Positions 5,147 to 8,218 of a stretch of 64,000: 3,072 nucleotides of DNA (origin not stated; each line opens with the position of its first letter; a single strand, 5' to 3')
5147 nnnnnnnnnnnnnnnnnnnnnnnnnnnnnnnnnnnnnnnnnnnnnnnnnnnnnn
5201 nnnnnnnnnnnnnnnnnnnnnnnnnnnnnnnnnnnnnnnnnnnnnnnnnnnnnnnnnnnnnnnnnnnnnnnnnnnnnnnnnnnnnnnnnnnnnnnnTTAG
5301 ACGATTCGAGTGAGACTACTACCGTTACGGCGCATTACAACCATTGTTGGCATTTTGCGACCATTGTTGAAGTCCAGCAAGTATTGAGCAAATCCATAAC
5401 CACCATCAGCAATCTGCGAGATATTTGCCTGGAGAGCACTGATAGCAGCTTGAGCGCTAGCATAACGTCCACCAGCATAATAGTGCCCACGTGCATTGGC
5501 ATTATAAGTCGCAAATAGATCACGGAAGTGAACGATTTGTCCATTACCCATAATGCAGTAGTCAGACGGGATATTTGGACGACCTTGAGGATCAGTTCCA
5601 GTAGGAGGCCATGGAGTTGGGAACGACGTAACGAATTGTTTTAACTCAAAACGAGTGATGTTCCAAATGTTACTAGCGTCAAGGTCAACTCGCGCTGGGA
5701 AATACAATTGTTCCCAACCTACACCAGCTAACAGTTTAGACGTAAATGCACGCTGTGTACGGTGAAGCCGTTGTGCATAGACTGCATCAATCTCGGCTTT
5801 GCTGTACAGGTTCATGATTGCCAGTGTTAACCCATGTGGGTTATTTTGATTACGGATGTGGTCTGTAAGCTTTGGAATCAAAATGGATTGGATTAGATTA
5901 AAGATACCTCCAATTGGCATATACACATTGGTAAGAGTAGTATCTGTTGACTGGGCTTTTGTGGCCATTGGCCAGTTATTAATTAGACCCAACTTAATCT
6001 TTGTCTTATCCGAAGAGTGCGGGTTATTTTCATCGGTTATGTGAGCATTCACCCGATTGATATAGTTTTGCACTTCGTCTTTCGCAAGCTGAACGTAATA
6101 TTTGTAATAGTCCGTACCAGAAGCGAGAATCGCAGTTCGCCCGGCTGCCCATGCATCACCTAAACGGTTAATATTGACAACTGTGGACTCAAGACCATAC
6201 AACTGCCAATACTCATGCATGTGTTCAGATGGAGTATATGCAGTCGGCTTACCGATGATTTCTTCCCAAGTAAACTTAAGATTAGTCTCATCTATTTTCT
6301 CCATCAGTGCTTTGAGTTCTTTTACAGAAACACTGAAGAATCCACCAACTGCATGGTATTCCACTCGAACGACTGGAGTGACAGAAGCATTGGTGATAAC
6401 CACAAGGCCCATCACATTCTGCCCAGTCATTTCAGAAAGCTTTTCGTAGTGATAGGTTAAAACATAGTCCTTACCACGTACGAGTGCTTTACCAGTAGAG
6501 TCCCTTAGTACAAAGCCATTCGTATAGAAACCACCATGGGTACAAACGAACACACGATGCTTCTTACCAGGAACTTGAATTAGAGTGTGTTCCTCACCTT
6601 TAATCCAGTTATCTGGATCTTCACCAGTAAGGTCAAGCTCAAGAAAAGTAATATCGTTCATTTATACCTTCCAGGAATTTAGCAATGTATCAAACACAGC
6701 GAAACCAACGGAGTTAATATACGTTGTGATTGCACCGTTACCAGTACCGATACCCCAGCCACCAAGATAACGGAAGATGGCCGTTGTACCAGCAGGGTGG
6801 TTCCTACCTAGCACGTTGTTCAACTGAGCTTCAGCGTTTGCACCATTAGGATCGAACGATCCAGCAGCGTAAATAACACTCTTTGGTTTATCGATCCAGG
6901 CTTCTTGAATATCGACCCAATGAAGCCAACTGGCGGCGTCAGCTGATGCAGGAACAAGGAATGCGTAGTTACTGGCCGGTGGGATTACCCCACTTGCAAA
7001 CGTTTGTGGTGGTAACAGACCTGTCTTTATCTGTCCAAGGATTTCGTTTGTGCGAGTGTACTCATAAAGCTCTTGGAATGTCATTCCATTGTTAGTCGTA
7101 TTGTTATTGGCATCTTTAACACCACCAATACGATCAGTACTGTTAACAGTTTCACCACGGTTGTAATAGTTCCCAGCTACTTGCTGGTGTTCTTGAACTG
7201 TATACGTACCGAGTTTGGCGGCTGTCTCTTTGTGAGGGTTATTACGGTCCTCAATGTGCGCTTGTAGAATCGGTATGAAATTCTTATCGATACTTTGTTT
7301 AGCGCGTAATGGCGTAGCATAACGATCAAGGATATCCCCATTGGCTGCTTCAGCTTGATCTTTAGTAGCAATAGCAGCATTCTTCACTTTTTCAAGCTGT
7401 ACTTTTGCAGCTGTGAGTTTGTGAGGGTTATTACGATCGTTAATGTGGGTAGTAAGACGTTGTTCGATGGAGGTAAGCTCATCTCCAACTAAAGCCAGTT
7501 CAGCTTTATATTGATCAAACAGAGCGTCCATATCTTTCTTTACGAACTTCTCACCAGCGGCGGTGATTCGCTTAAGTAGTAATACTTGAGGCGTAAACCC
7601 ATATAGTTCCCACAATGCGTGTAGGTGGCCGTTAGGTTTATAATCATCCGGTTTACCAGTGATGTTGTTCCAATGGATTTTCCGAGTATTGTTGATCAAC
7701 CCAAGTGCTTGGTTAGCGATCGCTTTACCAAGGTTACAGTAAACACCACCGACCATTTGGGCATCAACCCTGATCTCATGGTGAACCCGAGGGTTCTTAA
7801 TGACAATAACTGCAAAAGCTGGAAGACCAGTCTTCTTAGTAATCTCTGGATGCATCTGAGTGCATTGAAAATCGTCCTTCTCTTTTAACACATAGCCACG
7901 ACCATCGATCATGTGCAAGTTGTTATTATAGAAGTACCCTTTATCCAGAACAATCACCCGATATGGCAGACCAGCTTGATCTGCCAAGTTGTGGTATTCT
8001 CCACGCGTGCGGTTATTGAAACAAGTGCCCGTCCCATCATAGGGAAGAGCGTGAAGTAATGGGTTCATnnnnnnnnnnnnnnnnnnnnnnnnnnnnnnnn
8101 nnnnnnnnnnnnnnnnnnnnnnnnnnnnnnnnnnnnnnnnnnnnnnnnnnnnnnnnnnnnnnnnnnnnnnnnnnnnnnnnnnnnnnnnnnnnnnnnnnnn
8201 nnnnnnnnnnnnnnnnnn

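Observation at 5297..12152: Tandem array of four paralogous tail-fibre-like genes with a shared N-terminal anchor domain and divergent NPH-repeat distal regions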

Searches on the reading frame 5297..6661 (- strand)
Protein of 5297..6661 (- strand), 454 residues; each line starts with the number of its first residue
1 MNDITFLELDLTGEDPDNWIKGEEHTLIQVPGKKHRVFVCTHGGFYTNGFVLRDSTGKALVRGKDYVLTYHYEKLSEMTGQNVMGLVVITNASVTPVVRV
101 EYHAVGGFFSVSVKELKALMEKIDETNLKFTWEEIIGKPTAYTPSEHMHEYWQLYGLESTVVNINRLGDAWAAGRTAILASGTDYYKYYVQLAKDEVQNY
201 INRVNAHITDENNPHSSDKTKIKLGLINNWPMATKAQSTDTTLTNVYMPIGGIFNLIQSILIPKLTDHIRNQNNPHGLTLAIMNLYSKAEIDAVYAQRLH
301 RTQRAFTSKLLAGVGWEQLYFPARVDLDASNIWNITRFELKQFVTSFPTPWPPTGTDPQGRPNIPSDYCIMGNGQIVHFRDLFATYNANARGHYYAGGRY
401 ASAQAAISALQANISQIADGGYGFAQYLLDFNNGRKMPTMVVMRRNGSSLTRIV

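Call 3: search_protein_families(library=pfam, proteins=[window:5297-6661:-], max_evalue=1)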
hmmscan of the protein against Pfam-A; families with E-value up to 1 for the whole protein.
window:5297-6661:- (454 aa): 0 families

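Call 4: search_protein_families(library=phrogs, proteins=[window:5297-6661:-], max_evalue=0.01)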
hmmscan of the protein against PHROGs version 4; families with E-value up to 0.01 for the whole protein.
window:5297-6661:- (454 aa): 19 families
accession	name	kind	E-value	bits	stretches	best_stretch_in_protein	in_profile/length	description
phrog_2163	-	head and packaging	2e-118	398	1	1-420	6-449/574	virion structural protein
phrog_13857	-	tail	4.6e-32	112.4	1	8-286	10-264/743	tail protein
phrog_7557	-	head and packaging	3.2e-22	79.2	1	10-157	6-148/1221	virion structural protein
phrog_26147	-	tail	1.9e-10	40.7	1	1-238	1-237/730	minor tail protein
phrog_28376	-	unknown function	6.8e-10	39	2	4-157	5-161/690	-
phrog_3573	-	unknown function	1.3e-09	37.8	1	99-248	2-99/1001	-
phrog_7449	-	unknown function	1.4e-08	33.9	1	22-136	10-122/1714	-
phrog_8147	-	tail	1.2e-07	32.2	1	264-307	130-172/436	tail fiber protein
phrog_11029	-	tail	9.3e-07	28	1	188-248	23-83/892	tail protein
phrog_32939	-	unknown function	1.5e-06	28.4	0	254-297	310-353/497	-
phrog_25620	-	tail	2.6e-05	24.7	0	204-237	221-254/348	tail collar fiber protein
phrog_8078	-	head and packaging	5.3e-05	22.2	1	10-144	7-139/1392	virion structural protein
phrog_34368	-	unknown function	8.1e-05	22.9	1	202-246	105-149/344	-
phrog_14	-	tail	0.0014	18.8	1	110-161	154-205/366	minor tail protein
phrog_9574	-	tail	0.0021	17.5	1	110-161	164-215/773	tail protein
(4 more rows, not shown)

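Call 22: find_homologous_proteins(query=window:5297-6661:-, max_evalue=0.001)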
Query window:5297-6661:- (454 aa): 30 proteins with E <= 0.001 among 5991 candidates.
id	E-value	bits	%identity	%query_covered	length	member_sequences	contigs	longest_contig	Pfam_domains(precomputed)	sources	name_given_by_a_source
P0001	0.0e+0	1030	97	100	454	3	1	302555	-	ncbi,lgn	-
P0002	9.6e-147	507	53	100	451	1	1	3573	-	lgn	-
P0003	6.7e-139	482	51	99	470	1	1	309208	-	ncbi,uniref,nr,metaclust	ncbi:virion structural protein [Pseudomonas phage PhiPA3]|uniref:Virion structural protein n=1 Tax=P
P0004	1.6e-105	372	43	93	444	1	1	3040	-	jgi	jgi:hypothetical protein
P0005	2.0e-102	361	43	99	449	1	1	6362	-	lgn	-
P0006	1.4e-101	359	41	99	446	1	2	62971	-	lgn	-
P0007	5.7e-97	343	42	98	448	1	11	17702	-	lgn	-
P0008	1.6e-96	342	42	98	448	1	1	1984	-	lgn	-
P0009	8.2e-96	340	41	98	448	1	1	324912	-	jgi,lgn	jgi:hypothetical protein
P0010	1.0e-95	339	40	98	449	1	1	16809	-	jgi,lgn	jgi:hypothetical protein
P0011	2.0e-95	338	40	99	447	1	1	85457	-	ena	-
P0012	2.0e-93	332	40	94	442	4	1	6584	-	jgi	jgi:hypothetical protein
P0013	4.9e-91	324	39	100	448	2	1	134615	-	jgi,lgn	jgi:hypothetical protein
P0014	1.1e-89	319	43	87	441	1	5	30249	-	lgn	-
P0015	1.2e-89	319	40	89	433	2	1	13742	-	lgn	-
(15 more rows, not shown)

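Call 26: search_solved_structures(query=A1, max_evalue=1, show_alignments=3)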
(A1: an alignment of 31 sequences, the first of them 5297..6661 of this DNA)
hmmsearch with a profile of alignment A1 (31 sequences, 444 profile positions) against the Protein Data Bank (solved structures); distinct sequences matched with E-value up to 1: 1.
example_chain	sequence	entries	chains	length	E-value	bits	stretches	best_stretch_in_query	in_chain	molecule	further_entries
9d93_La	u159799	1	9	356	4.5e-05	25.5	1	127-179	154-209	Tail collar fibers, gp4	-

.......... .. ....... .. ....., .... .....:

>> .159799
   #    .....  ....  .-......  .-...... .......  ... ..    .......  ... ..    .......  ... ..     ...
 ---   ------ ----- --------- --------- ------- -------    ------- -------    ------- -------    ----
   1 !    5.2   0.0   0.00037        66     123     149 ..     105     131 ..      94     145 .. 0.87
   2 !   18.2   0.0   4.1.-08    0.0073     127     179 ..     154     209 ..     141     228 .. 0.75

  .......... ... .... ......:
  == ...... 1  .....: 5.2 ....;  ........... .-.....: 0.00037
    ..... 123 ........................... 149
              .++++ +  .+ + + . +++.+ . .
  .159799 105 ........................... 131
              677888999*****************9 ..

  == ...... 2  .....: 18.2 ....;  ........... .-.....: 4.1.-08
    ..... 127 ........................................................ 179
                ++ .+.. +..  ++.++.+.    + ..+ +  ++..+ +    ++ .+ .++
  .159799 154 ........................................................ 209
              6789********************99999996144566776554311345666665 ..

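Call 39: predict_structure(alignment_id=A1)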
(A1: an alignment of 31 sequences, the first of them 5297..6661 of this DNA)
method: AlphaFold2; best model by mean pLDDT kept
length: 454 residues; sequences in the alignment: 31
mean_pLDDT: 70.1   pTM: 0.31
mean pLDDT of the five models: 70.1, 70.1, 65.6, 65.4, 65.4
residues with pLDDT >= 90: 62; 70-90: 183; 50-70: 138; < 50: 71
segments of 3 or more residues with pLDDT < 50: 126-166, 170-172, 218-221, 226-228, 301-303, 305-307
pLDDT, mean of each block of 10 residues (from residue 1): 67 85 88 85 88 92 90 75 88 91 82 67 51 45 37 34 48 49 57 67 64 52 50 73 72 72 71 59 61 60 48 60 62 67 76 71 79 81 67 78 91 86 89 79 91 88
secondary structure, 60 per line:
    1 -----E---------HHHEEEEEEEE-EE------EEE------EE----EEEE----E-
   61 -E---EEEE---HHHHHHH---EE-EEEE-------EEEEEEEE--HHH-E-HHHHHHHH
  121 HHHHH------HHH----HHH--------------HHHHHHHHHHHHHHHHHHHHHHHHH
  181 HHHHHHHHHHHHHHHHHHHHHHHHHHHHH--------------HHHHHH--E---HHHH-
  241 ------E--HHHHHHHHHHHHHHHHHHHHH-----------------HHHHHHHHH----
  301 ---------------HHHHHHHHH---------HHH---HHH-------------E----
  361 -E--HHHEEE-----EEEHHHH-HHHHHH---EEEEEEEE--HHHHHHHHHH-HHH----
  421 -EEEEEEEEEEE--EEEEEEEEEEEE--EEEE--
elements in order: E19-26 E36-38 E51-54 E66-69 H73-79 E86-89 E97-104 H113-125 H156-209 H224-229 H236-239 H250-270 H288-296 H316-324 E368-370 E376-378 H379-382 H384-389 E393-400 H403-412 E422-432 E435-446 E449-452

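Call 42: fold_search(model_id=the predicted structure, library=pdb)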
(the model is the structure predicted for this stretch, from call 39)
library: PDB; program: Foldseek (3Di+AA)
matches with E <= 10: 288; with E <= 0.001: 0
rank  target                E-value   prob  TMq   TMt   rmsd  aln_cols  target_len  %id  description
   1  2yxe_A                1.9e-01  0.97  0.10  0.20   3.2        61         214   16  Crystal structure of L-isoaspartyl protein carboxyl methyltranferase (released 2007-10-30)
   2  2yxe_B                2.5e-01  0.95  0.10  0.19   3.4        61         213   16  Crystal structure of L-isoaspartyl protein carboxyl methyltranferase (released 2007-10-30)
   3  8qby_t                3.0e-01  0.91  0.09  0.18   3.4        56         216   12  Respiratory complex I from Paracoccus denitrificans in MSP2N2 nanodiscs (released 2024-09-11)
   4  6fnn_B                3.1e-01  0.18  0.09  0.20   9.1        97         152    9  Caldiarchaeum Subterraneum Ubiquitin:Rpn11-homolog complex (released 2018-07-25)
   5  9g25_C                3.1e-01  0.16  0.11  0.32   8.4       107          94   10  snR30 snoRNP - State 1 - Utp23-Krr1-deltaC3 (released 2025-06-18)
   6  5cw3_A                5.4e-01  0.35  0.09  0.16   4.9        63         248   10  Structure of CfBRCC36-CfKIAA0157 complex (Zn Edge) (released 2015-09-16)
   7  5cw6                  8.7e-01  0.18  0.11  0.25   6.7        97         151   15  Structure of metal dependent enzyme DrBRCC36 (released 2015-09-16)
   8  6efy_A                8.7e-01  0.11  0.07  0.10   5.8        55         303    7  Crystal Structure of DIP-Alpha Ig1-3 (released 2018-11-28)
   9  5cw4_A                9.3e-01  0.30  0.08  0.14   3.9        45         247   11  Structure of CfBRCC36-CfKIAA0157 complex (Selenium Edge) (released 2015-09-16)
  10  2zou_B                9.3e-01  0.06  0.07  0.18  12.6       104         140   10  Crystal structure of human F-spondin reeler domain (fragment 2) (released 2008-10-14)
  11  1xb9_D                9.3e-01  0.03  0.06  0.18  13.1       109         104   12  The structure and function of Xenopus NO38-core, a histone chaperone in the nucleolus (released 2004-12-21)
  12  6gvw_B                9.9e-01  0.20  0.11  0.18   7.9       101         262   11  Crystal structure of the BRCA1-A complex (released 2019-07-10)
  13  2xy2                  9.9e-01  0.13  0.07  0.15   7.9        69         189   12  CRYSTAL STRUCTURE OF NCAM2 IG1-2 (released 2011-02-23)
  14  3e5q_F                9.9e-01  0.06  0.09  0.17  10.4       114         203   14  Unbound Oxidised CprK (released 2008-09-30)
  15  5ym8_A                9.9e-01  0.03  0.06  0.18  14.0       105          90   20  Crystal Structure of porcine delta coronavirus nsp9-N7 (released 2018-06-13)
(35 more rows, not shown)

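Call 54: search_protein_families(library=ncbifam, proteins=[window:5297-6661:-], max_evalue=1)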
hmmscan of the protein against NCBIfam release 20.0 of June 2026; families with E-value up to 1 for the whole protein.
window:5297-6661:- (454 aa): 1 family
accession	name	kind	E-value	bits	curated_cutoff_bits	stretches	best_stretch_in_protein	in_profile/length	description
TIGR02662.1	dinitro_DRAG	equivalog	0.057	12.6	337.05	1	91-186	159-255/287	ADP-ribosyl-[dinitrogen reductase] hydrolase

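Call 75: fold_search(model_id=the predicted structure, library=viral)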
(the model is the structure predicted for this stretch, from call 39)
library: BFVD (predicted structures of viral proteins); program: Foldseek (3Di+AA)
matches with E <= 10: 482; with E <= 0.001: 56
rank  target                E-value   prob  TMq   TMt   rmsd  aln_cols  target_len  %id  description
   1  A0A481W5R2            1.3e-43  1.00  0.27  0.28  59.2       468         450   35  Virion structural protein [Pseudomonas phage Psa21]
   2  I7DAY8                9.9e-33  1.00  0.23  0.22  69.5       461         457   26  Uncharacterized protein [Pseudomonas phage PA7]
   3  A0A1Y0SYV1            5.5e-27  1.00  0.23  0.23  59.8       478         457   20  Virion structural protein [Pseudomonas phage Phabio]
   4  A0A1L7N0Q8            3.6e-24  1.00  0.23  0.24  84.3       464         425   23  Virion structural protein [Ralstonia phage RP12]
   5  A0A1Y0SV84            2.7e-23  1.00  0.23  0.17  46.5       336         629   26  Virion structural protein [Pseudomonas phage Noxifer]
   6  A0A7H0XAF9            8.8e-23  1.00  0.26  0.12  43.6       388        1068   26  (no name in the UniProt tables at hand)
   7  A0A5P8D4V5            9.2e-22  1.00  0.21  0.17  57.4       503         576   21  (no name in the UniProt tables at hand)
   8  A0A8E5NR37            1.4e-21  1.00  0.22  0.14  82.2       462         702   22  (no name in the UniProt tables at hand)
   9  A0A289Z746            1.9e-20  1.00  0.21  0.30  63.1       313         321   28  YomR [Serratia phage vB_SmaM_ 2050HW]
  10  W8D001                1.4e-19  1.00  0.26  0.14  61.7       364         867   22  YomR [Erwinia phage PhiEaH1]
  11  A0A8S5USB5            7.8e-19  1.00  0.23  0.13  41.8       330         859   22  Structural protein [Myoviridae sp. ctijX18]
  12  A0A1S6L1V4            1.9e-17  1.00  0.24  0.24  36.2       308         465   26  (no name in the UniProt tables at hand)
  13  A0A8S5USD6            2.9e-17  1.00  0.23  0.23  60.5       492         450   17  Structural protein [Myoviridae sp. ctijX18]
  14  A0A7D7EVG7            3.4e-17  1.00  0.26  0.28  31.6       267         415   25  (no name in the UniProt tables at hand)
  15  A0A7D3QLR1            4.4e-17  1.00  0.25  0.34  34.0       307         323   21  (no name in the UniProt tables at hand)
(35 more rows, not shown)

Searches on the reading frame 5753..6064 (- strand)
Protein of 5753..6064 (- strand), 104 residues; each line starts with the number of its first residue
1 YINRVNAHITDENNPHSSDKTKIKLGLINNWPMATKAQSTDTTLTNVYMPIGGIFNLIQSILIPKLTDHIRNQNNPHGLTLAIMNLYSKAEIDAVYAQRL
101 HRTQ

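Call 56: search_protein_families(library=pfam, proteins=[window:5753-6064:-], max_evalue=10)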
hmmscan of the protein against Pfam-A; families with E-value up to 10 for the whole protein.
seq(104 aa): 1 family
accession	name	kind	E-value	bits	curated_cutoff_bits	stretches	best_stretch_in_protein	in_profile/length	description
PF05181.18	XPA_C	-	0.039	14.3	25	1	73-92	32-51/51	XPA protein C-terminus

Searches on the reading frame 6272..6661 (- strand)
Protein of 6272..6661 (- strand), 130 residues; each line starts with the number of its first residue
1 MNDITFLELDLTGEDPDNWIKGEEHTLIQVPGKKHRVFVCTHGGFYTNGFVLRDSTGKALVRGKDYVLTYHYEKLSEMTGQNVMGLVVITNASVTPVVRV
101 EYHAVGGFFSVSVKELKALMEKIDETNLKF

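Call 64: search_protein_representatives(alignment_id=A3)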
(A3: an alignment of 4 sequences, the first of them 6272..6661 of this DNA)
Query: 4 sequences, 130 profile positions. Proteins with E-value up to 0.001 (for the whole library): 3227; up to 1e-10: 2134; up to 1e-30: 31. The best 150 are listed.
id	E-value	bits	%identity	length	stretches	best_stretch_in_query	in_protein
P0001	7.4e-51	187.4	-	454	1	1-129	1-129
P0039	6.7e-39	148.8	-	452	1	1-128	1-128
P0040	2.4e-38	147.0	-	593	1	1-128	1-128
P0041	2.8e-38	146.7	-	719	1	7-128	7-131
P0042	3.4e-37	143.3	-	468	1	1-130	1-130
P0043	2.3e-36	140.5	-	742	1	1-127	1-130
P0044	3.6e-36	139.9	-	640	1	1-126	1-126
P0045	4.2e-36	139.7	-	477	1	1-129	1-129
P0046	7.1e-36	139.0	-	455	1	1-126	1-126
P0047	7.4e-36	138.9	-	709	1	1-128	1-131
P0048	2.1e-35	137.4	-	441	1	2-127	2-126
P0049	8.6e-35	135.5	-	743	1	1-128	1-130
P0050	1.2e-34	135.0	-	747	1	5-127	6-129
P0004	1.5e-34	134.7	-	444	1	1-125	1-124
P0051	1.6e-34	134.6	-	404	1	7-127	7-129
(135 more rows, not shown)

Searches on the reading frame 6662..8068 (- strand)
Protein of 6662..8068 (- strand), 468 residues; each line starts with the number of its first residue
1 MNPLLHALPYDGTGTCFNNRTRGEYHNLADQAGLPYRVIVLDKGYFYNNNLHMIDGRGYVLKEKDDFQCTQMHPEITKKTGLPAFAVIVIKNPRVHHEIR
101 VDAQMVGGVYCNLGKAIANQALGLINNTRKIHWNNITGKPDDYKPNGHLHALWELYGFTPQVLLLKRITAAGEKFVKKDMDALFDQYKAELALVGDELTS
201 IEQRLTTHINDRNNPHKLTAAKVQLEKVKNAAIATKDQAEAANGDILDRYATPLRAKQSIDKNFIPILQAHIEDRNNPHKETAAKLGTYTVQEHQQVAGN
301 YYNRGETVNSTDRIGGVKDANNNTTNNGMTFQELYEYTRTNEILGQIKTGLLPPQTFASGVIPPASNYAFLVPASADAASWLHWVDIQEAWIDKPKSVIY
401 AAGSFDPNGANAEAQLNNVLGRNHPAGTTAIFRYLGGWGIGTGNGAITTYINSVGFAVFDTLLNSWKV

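Call 3: search_protein_families(library=pfam, proteins=[window:6662-8068:-], max_evalue=1)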
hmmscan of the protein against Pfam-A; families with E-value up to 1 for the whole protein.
window:6662-8068:- (468 aa): 0 families

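Call 4: search_protein_families(library=phrogs, proteins=[window:6662-8068:-], max_evalue=0.01)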
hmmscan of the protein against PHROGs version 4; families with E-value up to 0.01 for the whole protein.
window:6662-8068:- (468 aa): 18 families
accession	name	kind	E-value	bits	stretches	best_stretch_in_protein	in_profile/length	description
phrog_2163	-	head and packaging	8.2e-118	396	1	1-458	5-485/574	virion structural protein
phrog_13857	-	tail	9.5e-15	55.1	1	207-291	184-266/743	tail protein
phrog_7557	-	head and packaging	3e-10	39.5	1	7-138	2-129/1221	virion structural protein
phrog_5793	-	unknown function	1.2e-09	38.4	1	202-263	372-431/581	-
phrog_26147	-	tail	1.7e-09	37.6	1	43-260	38-256/730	minor tail protein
phrog_32939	-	unknown function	3.6e-09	37.1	1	203-260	44-99/497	-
phrog_8147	-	tail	3.9e-09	37.1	2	267-301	130-164/436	tail fiber protein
phrog_11029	-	tail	7.6e-09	34.9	1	193-263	27-95/892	tail protein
phrog_19279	-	other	8.9e-09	35.2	1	202-258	372-426/794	phosphodiesterase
phrog_25620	-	tail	1.3e-06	29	1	204-237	220-253/348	tail collar fiber protein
phrog_34368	-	unknown function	1.5e-06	28.5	1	204-263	106-163/344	-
phrog_8078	-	head and packaging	2e-06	27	1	7-222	3-212/1392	virion structural protein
phrog_35034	-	unknown function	4.9e-06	27.2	1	152-253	10-108/242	-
phrog_28376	-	unknown function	1.8e-05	24.3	0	267-311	190-235/690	-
phrog_12754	-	unknown function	5.3e-05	23.3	0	202-241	31-70/579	-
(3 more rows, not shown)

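Call 54: search_protein_families(library=ncbifam, proteins=[window:6662-8068:-], max_evalue=1)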
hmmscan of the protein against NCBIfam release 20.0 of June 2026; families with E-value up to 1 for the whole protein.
window:6662-8068:- (468 aa): 1 family
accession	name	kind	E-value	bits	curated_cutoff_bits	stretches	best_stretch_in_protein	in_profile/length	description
NF005712.0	PRK07524.1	subfamily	0.069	11.6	500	1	179-256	300-374/536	5-guanidino-2-oxopentanoate decarboxylase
